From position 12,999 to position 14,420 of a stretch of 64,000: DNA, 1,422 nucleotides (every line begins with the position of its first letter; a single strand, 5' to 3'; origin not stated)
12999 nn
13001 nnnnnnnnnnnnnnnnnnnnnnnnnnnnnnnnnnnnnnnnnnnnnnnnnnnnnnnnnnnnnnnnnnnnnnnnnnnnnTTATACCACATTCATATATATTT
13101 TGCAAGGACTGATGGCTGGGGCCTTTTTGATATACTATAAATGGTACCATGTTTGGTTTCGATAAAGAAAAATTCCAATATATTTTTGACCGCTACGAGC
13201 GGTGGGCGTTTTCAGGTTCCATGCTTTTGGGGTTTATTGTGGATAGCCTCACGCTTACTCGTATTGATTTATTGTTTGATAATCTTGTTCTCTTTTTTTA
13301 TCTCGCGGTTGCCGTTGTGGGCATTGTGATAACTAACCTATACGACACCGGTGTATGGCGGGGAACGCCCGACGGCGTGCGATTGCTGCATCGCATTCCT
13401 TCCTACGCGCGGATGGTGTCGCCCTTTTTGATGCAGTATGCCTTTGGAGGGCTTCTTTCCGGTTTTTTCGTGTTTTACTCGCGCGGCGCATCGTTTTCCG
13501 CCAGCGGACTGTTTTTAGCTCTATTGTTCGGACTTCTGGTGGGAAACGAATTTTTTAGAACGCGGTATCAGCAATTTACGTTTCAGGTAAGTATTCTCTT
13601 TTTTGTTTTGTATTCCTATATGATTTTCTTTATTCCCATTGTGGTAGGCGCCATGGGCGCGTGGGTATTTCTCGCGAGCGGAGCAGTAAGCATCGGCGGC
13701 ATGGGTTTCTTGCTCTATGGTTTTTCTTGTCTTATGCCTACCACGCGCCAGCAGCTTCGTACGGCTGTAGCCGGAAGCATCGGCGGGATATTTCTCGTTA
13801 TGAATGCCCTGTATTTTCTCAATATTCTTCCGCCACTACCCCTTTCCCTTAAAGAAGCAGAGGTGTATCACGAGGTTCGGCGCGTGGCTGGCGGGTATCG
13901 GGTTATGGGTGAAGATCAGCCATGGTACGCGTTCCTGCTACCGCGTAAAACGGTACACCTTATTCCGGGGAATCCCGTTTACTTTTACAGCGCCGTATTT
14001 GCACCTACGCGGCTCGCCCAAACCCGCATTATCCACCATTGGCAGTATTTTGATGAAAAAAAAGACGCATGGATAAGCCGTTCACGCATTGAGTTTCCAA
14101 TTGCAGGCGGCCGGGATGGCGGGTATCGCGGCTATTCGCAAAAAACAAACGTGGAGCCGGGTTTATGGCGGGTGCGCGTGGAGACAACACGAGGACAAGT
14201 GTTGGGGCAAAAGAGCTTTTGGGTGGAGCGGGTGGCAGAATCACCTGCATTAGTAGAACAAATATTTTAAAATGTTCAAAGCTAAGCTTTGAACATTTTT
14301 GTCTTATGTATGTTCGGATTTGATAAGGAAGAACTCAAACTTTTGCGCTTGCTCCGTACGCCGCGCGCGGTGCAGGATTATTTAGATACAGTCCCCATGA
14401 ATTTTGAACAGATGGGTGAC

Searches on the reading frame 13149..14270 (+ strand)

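Call 107: search_protein_families(library=pfam, proteins=[window:13149-14270:+], max_evalue=0.01)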
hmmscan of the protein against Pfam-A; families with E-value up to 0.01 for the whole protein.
window:13149-14270:+ (373 aa): 1 family
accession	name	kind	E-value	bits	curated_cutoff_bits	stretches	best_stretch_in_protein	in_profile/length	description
PF11141.13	DUF2914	-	2.4e-15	56.4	23.6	1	292-358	2-61/62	Protein of unknown function (DUF2914)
